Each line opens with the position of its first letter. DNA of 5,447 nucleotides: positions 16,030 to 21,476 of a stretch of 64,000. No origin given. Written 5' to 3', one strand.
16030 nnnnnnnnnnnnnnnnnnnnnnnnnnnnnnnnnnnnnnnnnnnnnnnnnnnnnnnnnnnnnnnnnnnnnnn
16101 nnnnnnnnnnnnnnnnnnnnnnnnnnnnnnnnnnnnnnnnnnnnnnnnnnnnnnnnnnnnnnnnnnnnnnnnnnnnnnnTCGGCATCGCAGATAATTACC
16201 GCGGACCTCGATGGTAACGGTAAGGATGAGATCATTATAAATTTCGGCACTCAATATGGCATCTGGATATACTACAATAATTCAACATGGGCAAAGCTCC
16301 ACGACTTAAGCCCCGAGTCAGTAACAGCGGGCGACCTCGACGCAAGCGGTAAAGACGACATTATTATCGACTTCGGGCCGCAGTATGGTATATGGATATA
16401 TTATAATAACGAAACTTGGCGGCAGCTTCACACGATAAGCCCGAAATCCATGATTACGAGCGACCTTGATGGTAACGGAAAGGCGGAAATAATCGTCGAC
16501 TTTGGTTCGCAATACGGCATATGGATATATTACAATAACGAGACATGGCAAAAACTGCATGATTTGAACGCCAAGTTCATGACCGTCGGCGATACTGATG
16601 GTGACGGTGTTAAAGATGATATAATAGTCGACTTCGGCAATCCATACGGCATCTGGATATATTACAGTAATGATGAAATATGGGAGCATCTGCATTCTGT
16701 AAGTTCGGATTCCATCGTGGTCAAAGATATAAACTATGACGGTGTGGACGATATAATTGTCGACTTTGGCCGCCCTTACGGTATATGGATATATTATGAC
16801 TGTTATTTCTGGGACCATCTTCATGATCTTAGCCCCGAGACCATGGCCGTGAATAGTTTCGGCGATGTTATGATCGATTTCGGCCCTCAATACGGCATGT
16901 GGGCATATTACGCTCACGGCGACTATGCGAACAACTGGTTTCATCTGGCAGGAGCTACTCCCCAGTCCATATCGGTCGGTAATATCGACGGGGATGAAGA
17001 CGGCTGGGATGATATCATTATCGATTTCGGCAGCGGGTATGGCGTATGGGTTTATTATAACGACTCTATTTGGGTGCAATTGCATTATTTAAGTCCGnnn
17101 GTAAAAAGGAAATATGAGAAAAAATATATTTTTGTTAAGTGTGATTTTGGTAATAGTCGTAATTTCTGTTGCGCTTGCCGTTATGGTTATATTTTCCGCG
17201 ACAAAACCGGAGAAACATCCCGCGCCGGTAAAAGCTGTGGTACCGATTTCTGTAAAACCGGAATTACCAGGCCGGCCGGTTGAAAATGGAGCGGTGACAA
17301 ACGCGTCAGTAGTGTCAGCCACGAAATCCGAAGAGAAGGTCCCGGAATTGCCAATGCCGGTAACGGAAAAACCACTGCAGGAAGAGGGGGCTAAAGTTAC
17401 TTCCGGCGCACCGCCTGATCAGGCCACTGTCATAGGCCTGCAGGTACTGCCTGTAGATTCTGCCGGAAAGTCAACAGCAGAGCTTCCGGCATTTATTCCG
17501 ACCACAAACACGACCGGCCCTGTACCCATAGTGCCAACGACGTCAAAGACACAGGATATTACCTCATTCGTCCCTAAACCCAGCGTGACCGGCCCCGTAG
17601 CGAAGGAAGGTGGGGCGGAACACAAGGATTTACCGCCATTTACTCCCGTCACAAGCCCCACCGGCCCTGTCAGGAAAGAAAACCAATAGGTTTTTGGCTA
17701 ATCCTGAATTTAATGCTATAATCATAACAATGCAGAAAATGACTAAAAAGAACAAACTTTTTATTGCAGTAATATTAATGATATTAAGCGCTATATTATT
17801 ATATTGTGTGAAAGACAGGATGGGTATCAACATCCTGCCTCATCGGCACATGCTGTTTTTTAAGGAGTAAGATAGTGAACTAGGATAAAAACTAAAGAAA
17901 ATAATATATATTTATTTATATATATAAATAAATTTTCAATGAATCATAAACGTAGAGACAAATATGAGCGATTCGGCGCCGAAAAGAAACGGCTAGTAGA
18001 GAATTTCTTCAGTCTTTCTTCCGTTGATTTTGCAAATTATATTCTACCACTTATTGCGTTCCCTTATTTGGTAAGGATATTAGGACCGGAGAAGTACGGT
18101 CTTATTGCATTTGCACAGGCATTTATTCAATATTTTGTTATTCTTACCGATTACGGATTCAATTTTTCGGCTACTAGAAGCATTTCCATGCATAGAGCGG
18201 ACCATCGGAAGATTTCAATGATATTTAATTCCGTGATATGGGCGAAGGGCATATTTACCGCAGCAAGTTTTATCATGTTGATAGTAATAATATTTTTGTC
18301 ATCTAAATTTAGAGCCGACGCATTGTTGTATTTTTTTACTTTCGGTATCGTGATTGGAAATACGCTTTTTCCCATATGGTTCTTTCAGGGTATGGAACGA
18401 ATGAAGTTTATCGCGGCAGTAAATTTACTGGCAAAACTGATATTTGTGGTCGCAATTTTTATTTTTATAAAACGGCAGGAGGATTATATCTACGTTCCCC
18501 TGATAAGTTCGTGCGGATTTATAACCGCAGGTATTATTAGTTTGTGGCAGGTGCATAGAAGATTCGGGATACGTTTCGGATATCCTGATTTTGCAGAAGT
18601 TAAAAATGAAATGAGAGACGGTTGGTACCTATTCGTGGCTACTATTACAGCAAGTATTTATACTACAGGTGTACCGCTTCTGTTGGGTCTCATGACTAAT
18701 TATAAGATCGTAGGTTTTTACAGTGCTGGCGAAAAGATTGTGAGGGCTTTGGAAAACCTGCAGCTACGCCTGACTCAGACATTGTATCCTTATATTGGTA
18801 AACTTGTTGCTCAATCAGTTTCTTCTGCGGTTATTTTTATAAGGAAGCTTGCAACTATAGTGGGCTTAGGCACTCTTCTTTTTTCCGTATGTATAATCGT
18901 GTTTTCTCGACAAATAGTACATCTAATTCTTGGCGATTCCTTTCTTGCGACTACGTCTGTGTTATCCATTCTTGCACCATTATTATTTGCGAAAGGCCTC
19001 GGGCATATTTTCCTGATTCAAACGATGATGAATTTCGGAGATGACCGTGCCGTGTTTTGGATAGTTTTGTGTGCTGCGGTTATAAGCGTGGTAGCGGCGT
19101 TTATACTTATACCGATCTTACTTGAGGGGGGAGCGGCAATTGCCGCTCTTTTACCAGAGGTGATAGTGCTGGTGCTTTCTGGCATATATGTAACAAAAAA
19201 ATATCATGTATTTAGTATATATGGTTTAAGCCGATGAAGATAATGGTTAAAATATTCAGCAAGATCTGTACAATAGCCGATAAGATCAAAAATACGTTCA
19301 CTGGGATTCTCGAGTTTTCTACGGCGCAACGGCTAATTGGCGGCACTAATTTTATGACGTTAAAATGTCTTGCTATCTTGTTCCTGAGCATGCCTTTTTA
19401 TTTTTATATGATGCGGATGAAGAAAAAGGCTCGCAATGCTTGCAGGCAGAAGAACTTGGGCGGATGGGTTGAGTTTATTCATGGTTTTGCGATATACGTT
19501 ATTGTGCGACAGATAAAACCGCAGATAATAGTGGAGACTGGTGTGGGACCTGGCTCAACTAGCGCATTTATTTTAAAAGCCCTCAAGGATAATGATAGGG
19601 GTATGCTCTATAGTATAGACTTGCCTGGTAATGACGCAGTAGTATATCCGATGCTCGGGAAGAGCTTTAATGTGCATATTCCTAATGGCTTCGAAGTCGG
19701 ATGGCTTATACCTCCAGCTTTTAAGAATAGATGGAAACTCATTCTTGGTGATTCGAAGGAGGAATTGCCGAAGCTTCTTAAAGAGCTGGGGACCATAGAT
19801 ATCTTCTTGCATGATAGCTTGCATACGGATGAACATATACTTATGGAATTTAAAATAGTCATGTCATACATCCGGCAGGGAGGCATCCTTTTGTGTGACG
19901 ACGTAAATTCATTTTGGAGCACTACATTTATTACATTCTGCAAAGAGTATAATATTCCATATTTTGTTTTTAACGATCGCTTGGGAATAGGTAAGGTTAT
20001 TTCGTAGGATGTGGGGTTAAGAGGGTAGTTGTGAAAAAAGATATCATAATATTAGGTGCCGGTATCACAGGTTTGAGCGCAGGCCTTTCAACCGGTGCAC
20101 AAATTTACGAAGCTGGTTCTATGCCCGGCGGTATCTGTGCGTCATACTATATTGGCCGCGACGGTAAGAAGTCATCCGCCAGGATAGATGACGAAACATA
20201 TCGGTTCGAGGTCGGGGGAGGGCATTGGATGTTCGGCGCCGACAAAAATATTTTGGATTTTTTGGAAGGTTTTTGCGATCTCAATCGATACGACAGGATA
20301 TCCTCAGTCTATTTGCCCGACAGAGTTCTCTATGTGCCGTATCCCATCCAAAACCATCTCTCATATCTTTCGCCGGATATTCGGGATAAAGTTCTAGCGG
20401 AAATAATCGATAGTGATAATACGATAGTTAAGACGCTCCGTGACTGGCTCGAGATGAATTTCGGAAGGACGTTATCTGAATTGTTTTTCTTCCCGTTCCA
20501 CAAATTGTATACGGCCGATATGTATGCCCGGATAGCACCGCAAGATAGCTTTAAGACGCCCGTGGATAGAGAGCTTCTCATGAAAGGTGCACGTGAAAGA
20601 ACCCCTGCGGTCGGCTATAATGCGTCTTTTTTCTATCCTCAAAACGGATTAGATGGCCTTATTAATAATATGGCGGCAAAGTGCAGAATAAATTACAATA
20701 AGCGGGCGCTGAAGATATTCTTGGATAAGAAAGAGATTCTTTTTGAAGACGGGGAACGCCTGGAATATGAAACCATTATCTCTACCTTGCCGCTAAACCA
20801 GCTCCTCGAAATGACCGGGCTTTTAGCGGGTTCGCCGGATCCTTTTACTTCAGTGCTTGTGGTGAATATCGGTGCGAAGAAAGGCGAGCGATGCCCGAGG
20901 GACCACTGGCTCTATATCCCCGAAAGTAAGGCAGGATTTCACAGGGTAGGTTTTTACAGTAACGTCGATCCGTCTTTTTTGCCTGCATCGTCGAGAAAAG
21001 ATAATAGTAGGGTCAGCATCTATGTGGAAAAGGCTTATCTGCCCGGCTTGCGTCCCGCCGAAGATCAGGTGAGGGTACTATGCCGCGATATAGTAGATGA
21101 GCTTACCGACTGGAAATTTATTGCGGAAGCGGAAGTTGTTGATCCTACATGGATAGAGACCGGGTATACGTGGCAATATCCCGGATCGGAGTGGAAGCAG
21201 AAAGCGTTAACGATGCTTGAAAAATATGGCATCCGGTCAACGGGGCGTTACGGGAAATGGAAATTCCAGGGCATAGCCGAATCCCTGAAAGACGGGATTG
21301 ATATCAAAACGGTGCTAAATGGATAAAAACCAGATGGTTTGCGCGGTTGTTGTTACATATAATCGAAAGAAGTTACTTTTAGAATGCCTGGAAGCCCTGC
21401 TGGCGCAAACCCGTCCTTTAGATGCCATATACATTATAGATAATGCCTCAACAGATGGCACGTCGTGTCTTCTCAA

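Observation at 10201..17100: Pair of giant secreted multidomain proteins sharing an FG-GAP/VCBS-like propeller, downstream of an LptC-like gene: candidate surface polysaccharide-binding/processing system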

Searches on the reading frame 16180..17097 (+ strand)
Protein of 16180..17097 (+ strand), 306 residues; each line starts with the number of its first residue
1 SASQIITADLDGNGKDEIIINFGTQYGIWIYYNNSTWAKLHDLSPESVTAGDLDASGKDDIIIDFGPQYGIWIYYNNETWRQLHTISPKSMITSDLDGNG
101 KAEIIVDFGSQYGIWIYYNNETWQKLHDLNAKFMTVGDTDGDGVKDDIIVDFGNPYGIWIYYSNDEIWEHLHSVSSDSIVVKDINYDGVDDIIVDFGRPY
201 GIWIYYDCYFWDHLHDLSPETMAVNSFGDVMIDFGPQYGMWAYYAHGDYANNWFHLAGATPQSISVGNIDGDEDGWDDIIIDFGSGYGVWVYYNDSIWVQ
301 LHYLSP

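Call 40: search_protein_representatives(protein=window:16180-17097:+)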
Query: 306 residues. Proteins with E-value up to 0.001 (for the whole library): 3061; up to 1e-10: 1366; up to 1e-30: 578. The best 150 are listed.
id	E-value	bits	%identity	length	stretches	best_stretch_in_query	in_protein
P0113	4.1e-153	526.1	56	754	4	5-133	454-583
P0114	3.8e-147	506.5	58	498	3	5-219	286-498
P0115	4.8e-144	496.3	54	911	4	6-126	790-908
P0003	6.5e-136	469.5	62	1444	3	6-146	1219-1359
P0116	2.6e-135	467.6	56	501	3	10-160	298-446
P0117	2.4e-134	464.4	52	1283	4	2-140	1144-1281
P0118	6.9e-131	453.0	44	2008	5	16-223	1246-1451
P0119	6.5e-130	449.8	47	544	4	26-159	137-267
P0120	1.7e-129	448.4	61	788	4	6-116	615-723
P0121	8.8e-129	446.1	44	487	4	2-135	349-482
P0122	1.4e-127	442.1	47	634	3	5-164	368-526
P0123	1.3e-126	439.0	55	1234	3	6-164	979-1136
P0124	2.2e-126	438.2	51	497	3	8-129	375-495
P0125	3.0e-125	434.5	52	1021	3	4-127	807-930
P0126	2.3e-124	431.5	41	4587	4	2-127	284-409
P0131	4.1e-117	407.7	55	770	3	4-180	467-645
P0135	1.9e-111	389.1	52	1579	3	7-133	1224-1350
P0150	2.6e-103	362.3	50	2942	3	5-130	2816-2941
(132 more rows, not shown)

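Call 44: search_protein_families(library=pfam, alignment_id=A2, max_evalue=0.001)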
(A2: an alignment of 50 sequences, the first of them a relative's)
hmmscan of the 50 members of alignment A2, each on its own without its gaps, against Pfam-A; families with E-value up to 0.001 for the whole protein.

A. member 1, P0113 (754 aa): 1 family
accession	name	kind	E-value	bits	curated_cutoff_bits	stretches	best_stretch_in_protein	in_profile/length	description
PF01839.29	FG-GAP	-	1.6e-09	37.8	22.1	1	626-643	4-21/37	FG-GAP repeat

B. families by the number of members that match (of 50 scanned): 87 families (the first 25 are shown)
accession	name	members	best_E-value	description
PF13517.12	FG-GAP_3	32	1.8e-22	FG-GAP-like repeat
PF01839.29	FG-GAP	23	3.3e-19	FG-GAP repeat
PF00082.27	Peptidase_S8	6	2.1e-57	Subtilase family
PF10246.15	MRP-S35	6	1.9e-08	Mitochondrial ribosomal protein MRP-S35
PF13620.12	CarboxypepD_reg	4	1.5e-82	Carboxypeptidase regulatory-like domain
PF03160.20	Calx-beta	4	3e-54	Calx-beta domain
PF00041.27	fn3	4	1.9e-13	Fibronectin type III domain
PF17210.9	SdrD_B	3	3.8e-51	SdrD B-like domain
PF13715.12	CarbopepD_reg_2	3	4.6e-36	CarboxypepD_reg-like domain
PF04151.21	PPC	3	1e-15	Bacterial pre-peptidase C-terminal domain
PF13489.12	Methyltransf_23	3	1.1e-09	Methyltransferase domain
PF25778.1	DUF7948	2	5.8e-66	Domain of unknown function (DUF7948)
PF06739.17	SBBP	2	2.3e-45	Beta-propeller repeat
PF13540.12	RCC1_2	2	9.8e-34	Regulator of chromosome condensation (RCC1) repeat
PF17802.7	SpaA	2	1.8e-25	Prealbumin-like fold domain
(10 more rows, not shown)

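Call 64: search_solved_structures(query=A4, max_evalue=1, show_alignments=2)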
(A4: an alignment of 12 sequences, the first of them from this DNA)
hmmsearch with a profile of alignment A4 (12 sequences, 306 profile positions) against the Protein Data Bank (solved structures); distinct sequences matched with E-value up to 1: 1.
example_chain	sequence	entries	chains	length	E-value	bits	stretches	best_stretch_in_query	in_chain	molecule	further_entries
4a7k_A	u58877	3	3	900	0.017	17.3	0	38-96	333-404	ALDOS-2-ULOSE DEHYDRATASE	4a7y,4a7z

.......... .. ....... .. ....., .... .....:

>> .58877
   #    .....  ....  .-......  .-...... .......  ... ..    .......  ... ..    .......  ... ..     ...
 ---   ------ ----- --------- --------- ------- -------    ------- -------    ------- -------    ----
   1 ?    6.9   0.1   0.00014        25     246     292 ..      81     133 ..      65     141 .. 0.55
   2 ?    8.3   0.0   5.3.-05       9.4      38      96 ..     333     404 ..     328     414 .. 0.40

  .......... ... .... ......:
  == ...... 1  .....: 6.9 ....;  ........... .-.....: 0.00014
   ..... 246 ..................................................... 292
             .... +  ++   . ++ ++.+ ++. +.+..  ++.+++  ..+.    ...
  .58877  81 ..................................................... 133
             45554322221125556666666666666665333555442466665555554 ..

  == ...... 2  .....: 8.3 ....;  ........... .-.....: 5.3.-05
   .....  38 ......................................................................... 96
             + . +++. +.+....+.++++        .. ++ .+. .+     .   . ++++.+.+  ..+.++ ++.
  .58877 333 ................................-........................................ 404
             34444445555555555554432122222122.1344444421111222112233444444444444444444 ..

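Call 72: list_cluster_members(proteins=[P0113, P0114, P0115, P0117, P0120, P0123, P0126, P0131, P0135, P0150])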
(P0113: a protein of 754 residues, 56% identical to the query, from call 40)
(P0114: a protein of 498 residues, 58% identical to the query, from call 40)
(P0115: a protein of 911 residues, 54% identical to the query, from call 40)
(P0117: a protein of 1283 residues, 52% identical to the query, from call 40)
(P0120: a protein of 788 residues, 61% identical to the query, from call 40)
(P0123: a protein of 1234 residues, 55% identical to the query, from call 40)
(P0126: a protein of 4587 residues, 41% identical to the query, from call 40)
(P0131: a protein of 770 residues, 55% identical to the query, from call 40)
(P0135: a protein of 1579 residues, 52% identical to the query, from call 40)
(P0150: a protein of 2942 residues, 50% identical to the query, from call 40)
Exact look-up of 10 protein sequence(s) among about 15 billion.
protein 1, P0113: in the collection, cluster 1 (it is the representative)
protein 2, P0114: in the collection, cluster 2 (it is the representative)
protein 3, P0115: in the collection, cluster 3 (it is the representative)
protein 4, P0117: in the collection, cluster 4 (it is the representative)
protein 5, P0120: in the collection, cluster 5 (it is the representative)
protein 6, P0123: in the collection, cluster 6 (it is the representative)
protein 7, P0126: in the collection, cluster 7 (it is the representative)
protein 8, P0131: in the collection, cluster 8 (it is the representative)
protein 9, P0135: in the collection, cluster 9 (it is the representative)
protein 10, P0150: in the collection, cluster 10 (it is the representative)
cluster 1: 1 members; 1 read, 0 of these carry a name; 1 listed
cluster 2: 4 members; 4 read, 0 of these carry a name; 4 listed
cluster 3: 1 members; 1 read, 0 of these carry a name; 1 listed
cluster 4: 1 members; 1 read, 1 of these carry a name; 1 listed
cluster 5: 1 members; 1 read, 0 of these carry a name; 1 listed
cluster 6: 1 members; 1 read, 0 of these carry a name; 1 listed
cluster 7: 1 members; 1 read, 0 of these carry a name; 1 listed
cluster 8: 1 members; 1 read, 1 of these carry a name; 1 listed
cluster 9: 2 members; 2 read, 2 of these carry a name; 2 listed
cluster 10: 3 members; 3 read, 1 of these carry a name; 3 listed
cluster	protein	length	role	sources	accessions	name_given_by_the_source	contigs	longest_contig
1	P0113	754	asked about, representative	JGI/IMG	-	-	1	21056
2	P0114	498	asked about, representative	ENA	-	-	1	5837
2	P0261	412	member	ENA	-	-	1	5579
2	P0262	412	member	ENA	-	-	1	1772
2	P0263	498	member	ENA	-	-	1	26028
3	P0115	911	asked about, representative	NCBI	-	-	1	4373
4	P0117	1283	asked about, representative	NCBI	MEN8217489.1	MAG: carboxypeptidase regulatory-like domain-containing protein [Pseudomonadota bacterium]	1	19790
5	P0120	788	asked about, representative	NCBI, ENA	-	-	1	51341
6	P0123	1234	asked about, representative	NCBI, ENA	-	-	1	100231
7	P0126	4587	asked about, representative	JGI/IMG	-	-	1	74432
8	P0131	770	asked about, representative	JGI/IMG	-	hypothetical protein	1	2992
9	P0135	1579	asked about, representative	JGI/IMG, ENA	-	hypothetical protein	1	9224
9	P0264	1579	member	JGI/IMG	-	hypothetical protein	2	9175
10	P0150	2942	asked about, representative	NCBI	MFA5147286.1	MAG: Ig-like domain-containing protein [Candidatus Omnitrophota bacterium]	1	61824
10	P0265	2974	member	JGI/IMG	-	-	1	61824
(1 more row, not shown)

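Call 74: find_related_loci(query=window:16180-17097:+, collection=genome_contigs, flank=3000)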
Query window:16180-17097:+ (306 aa) in genome_contigs; peptide patterns used: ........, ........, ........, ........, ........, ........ (x = any residue, [..] = any of these).
27 stretches matched a pattern; 3 encode a relative of the query (tblastn E <= 1e-3); 3 distinct loci.
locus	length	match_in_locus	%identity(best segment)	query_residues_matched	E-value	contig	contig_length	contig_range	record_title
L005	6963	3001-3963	47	1-306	1e-90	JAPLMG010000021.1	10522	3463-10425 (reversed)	MAG: Candidatus Omnitrophota bacterium isolate LacPavin_0920_SED3_MAG_48_12 LacPavin_0920_SED3_scaffold_1181156, whole g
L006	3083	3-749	40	1-304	3e-44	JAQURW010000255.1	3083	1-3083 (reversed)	MAG: Candidatus Omnitrophota bacterium isolate STD1_82 NODE_160158_length_3083_cov_2.191813_Sandtown_D1, whole genome sh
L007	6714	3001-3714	24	17-281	1e-5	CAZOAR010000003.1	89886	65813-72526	MAG TPA_asm: uncultured Gemmatimonadota bacterium isolate binchicken_co275_497 genome assembly, contig: NODE_159_length_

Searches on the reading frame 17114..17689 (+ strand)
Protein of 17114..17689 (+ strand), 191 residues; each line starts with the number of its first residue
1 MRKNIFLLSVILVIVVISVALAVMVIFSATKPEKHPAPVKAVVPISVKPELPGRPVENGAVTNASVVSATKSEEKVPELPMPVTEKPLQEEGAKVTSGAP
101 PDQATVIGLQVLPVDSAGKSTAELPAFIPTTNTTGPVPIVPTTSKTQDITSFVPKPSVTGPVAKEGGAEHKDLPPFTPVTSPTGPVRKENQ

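Call 7: search_protein_families(library=pfam, proteins=[window:17114-17689:+], max_evalue=0.1)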
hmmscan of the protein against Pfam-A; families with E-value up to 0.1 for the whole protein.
window:17114-17689:+ (191 aa): 0 families

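Call 19: search_protein_families(library=ncbifam, proteins=[window:17114-17689:+], max_evalue=0.01)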
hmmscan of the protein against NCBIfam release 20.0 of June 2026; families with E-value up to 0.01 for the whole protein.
window:17114-17689:+ (191 aa): 0 families

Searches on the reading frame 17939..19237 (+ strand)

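Call 12: search_protein_families(library=pfam, proteins=[window:17939-19237:+], max_evalue=0.001)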
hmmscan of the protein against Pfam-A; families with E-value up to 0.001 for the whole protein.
window:17939-19237:+ (432 aa): 2 families
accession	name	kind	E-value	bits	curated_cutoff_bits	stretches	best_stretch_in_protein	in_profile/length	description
PF01943.22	Polysacc_synt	-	7.3e-59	199.9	28.2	1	19-289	1-273/274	Polysaccharide biosynthesis protein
PF13440.11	Polysacc_synt_3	-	3e-11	43.6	23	1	44-337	2-290/293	Polysaccharide biosynthesis protein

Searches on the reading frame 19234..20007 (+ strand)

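Call 12: search_protein_families(library=pfam, proteins=[window:19234-20007:+], max_evalue=0.001)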
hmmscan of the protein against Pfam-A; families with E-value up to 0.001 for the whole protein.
window:19234-20007:+ (257 aa): 2 families
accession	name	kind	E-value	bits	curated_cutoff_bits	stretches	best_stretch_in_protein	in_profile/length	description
PF13578.12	Methyltransf_24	-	2.5e-17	64.1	26.3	1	100-224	1-105/105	Methyltransferase domain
PF04989.18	RMNT_CmcI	-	0.00035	20.8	23.2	0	89-117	26-54/206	Rhamnosyl O-methyltransferase/CmcI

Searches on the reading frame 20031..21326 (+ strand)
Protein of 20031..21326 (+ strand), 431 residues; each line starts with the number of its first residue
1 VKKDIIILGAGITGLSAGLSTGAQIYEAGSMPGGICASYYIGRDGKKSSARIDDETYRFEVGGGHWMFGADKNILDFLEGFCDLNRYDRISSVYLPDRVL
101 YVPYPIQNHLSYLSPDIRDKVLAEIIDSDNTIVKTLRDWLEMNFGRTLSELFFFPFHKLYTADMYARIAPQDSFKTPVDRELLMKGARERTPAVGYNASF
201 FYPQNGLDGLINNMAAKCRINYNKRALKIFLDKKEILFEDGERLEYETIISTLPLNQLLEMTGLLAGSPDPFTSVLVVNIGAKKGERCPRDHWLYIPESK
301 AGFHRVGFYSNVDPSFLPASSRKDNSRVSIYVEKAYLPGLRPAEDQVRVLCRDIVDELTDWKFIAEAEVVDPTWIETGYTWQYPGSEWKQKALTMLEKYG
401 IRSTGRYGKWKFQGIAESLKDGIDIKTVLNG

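Call 12: search_protein_families(library=pfam, proteins=[window:20031-21326:+], max_evalue=0.001)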
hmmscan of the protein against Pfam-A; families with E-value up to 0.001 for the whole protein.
window:20031-21326:+ (431 aa): 1 family
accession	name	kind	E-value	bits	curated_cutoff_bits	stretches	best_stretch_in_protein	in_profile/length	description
PF01593.30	Amino_oxidase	-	2e-08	34.4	19.8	1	23-259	17-260/443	Flavin containing amine oxidoreductase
